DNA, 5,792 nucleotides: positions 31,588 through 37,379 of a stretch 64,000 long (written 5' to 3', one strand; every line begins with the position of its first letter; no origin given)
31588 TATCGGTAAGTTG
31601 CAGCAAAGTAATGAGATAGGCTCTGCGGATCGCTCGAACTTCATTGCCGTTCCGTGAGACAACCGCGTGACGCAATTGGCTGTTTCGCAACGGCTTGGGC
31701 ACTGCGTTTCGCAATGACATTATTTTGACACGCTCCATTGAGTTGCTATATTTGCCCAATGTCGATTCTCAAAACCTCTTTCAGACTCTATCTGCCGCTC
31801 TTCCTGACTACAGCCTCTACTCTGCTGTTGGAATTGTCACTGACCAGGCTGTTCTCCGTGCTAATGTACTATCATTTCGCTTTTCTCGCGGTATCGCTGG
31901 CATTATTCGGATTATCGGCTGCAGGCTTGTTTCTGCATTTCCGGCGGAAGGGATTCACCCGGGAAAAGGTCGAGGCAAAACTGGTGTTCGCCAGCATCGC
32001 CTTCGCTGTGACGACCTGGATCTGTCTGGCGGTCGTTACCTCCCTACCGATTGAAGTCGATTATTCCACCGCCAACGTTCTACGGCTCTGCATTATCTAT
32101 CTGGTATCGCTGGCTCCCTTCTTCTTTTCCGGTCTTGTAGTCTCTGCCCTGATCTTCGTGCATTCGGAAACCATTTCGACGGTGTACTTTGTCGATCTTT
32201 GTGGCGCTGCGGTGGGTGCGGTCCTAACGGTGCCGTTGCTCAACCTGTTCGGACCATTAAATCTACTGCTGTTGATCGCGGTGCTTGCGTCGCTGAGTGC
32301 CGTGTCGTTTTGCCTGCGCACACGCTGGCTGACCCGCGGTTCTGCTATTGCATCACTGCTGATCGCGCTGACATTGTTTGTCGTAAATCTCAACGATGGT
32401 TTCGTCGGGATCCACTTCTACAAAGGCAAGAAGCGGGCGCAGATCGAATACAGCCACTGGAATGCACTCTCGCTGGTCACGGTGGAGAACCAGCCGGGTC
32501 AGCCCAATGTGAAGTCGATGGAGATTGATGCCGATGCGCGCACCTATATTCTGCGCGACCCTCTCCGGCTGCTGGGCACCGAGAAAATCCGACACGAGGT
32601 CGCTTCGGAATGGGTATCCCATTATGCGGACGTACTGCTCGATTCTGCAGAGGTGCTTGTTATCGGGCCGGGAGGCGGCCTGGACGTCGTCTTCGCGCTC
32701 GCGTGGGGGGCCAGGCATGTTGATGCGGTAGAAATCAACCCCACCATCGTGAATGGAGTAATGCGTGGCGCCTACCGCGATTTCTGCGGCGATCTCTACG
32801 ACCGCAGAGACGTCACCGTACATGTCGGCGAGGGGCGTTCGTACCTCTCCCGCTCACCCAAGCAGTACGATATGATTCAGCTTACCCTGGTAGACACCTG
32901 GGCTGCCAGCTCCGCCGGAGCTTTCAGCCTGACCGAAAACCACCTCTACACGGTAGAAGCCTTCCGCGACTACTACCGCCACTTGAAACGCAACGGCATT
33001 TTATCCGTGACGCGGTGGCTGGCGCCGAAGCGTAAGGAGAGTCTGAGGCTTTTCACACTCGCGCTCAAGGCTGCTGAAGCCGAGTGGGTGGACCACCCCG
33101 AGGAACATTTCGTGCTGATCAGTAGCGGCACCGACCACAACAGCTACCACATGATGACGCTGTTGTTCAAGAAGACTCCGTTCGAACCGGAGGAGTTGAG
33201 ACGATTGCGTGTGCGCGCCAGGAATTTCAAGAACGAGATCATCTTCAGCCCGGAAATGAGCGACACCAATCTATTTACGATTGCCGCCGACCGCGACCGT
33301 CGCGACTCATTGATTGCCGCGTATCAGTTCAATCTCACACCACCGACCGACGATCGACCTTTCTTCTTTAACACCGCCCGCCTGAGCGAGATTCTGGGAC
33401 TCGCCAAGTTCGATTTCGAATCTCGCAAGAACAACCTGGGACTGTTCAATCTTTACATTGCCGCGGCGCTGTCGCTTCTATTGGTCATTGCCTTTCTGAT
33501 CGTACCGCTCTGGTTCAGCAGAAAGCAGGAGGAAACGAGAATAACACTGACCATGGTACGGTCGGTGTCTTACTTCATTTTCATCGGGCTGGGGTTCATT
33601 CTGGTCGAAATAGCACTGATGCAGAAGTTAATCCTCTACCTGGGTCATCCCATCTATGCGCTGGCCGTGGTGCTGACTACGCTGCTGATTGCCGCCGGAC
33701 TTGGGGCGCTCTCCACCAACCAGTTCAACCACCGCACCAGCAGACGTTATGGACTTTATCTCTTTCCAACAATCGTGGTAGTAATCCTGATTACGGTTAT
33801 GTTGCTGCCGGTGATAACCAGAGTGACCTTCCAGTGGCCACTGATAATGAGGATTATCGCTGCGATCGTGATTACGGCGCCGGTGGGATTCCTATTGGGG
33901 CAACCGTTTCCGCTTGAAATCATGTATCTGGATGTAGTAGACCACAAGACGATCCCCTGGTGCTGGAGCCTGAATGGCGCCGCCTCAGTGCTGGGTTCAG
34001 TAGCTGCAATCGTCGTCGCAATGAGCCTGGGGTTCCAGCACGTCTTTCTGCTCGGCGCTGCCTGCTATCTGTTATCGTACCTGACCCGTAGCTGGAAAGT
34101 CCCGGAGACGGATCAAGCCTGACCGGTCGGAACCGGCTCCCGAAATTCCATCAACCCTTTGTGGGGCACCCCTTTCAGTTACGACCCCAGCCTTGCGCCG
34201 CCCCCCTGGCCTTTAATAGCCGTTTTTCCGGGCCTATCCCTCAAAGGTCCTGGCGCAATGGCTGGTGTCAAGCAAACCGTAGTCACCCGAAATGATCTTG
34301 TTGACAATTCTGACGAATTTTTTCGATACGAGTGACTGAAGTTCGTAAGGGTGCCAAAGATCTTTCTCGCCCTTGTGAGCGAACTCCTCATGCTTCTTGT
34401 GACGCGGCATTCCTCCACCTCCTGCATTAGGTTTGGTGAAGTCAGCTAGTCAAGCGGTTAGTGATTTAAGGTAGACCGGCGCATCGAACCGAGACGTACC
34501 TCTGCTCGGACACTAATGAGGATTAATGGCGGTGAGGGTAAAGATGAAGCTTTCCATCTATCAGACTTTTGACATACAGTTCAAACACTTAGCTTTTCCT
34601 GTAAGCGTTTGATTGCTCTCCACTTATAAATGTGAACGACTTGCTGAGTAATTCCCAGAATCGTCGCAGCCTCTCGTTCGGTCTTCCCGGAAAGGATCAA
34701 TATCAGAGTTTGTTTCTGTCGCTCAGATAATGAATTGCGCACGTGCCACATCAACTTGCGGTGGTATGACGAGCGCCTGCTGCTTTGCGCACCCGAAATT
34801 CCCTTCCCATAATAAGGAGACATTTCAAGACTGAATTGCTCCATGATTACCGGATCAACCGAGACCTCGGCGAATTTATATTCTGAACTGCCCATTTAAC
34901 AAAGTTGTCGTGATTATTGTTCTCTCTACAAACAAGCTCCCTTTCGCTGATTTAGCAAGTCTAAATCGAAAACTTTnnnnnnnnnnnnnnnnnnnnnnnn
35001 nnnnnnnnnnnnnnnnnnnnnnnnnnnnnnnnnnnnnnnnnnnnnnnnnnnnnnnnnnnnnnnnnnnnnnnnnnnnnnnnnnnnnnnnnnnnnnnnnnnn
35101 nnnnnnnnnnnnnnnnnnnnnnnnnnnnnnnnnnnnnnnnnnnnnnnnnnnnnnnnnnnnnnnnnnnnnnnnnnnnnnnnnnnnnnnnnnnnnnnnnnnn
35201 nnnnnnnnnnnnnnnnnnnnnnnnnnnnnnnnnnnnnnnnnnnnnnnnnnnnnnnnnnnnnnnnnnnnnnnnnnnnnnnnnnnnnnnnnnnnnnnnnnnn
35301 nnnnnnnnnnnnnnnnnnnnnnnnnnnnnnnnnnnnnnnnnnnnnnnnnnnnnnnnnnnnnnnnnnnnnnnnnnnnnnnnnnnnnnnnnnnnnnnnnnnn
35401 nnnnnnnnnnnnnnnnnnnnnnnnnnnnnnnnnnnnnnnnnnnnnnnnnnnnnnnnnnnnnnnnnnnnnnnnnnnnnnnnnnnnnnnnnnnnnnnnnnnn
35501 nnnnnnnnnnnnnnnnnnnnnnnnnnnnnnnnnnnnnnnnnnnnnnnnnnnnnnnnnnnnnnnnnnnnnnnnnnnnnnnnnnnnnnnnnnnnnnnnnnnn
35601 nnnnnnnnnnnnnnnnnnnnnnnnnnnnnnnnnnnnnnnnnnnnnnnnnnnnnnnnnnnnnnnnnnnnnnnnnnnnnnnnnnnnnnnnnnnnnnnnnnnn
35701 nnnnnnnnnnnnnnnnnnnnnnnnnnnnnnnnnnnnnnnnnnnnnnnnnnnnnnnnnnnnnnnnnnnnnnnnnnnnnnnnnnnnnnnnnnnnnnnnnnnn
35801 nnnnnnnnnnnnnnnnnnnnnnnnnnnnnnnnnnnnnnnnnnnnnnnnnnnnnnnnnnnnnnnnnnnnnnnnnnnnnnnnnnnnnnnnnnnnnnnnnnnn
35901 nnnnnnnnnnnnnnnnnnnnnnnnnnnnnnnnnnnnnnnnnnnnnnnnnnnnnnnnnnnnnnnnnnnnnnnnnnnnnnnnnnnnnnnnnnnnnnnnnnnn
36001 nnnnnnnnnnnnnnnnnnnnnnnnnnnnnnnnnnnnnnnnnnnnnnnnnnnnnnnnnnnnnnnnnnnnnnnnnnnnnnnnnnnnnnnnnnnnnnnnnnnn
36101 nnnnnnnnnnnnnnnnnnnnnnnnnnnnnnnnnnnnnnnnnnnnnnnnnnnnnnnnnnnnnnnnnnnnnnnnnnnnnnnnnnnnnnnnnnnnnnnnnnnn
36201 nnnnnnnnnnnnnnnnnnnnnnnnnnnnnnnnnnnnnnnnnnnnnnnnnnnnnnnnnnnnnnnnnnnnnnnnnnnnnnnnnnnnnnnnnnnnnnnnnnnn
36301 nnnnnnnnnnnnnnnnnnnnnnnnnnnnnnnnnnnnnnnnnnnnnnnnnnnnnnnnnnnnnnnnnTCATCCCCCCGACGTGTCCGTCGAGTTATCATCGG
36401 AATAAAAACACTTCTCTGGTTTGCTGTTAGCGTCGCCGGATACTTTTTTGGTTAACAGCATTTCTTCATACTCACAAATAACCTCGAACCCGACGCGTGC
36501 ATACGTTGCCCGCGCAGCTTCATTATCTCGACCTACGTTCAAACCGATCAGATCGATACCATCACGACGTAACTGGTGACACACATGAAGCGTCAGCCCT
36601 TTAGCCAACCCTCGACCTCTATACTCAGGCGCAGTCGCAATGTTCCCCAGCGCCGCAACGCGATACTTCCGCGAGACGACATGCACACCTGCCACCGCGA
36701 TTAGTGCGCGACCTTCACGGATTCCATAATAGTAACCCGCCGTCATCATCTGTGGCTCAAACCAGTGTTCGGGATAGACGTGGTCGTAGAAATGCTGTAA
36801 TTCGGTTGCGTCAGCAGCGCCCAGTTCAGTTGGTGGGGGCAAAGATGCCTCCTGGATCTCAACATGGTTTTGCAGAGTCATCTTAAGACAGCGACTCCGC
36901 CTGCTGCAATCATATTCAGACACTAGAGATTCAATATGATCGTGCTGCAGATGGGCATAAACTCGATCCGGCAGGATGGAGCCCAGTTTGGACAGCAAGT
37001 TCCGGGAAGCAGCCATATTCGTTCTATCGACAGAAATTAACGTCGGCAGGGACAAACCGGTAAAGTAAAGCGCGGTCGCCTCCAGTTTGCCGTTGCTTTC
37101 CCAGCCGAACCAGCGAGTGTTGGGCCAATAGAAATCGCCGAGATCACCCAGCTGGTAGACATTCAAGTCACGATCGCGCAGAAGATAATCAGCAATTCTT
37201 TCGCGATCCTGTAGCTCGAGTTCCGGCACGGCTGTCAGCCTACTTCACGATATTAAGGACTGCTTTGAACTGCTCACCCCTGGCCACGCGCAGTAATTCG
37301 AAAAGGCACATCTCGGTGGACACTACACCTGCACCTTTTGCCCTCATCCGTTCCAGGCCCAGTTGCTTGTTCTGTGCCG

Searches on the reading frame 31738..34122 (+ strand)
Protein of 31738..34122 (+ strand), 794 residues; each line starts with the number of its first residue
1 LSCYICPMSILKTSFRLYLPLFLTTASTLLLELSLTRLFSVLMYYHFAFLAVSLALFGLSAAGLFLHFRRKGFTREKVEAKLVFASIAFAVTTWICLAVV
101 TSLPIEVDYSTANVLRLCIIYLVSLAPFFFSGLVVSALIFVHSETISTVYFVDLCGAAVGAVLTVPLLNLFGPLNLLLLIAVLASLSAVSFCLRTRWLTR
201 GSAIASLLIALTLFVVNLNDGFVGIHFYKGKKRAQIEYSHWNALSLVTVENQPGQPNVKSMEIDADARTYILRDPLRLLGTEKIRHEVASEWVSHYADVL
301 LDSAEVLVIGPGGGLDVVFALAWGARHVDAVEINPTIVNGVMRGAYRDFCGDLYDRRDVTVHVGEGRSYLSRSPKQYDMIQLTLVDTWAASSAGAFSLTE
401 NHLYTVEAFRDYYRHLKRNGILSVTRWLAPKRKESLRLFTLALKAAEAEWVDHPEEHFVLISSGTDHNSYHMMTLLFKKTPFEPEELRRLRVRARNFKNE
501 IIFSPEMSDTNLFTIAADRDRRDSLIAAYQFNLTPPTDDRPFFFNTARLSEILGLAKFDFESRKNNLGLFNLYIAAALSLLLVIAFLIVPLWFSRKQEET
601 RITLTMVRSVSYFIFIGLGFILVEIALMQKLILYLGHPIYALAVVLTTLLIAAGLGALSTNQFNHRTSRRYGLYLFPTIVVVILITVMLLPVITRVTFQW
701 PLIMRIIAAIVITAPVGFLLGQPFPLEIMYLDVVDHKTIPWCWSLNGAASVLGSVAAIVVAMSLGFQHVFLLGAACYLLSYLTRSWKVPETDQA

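Call 15: search_protein_families(library=pfam, proteins=[window:31738-34122:+], max_evalue=0.01)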
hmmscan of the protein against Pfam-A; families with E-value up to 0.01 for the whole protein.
window:31738-34122:+ (794 aa): 1 family
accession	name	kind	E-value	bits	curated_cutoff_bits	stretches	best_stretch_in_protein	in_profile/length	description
PF01564.23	Spermine_synth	-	4.8e-05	23.4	22.9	1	291-423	6-129/186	Spermine/spermidine synthase domain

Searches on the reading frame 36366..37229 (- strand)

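Call 25: search_protein_families(library=pfam, proteins=[window:36366-37229:-], max_evalue=0.01)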
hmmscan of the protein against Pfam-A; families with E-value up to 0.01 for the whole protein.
window:36366-37229:- (287 aa): 6 families
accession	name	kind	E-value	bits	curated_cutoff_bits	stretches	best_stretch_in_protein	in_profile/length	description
PF00583.31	Acetyltransf_1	-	2e-15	57.6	20.7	1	152-248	20-116/116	Acetyltransferase (GNAT) family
PF08445.16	FR47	-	1.5e-10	41.4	22.1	1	167-254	1-83/86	FR47-like protein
PF13508.13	Acetyltransf_7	-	5.6e-09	36.7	27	1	167-250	5-84/84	Acetyltransferase (GNAT) domain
PF13673.13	Acetyltransf_10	-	1.9e-08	34.8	23.6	1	141-251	7-110/128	Acetyltransferase (GNAT) domain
PF13527.13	Acetyltransf_9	-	2.1e-07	31.4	25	1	167-250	43-126/127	Acetyltransferase (GNAT) domain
PF13302.13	Acetyltransf_3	-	1.3e-05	26.4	25.4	1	154-249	38-138/138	Acetyltransferase (GNAT) domain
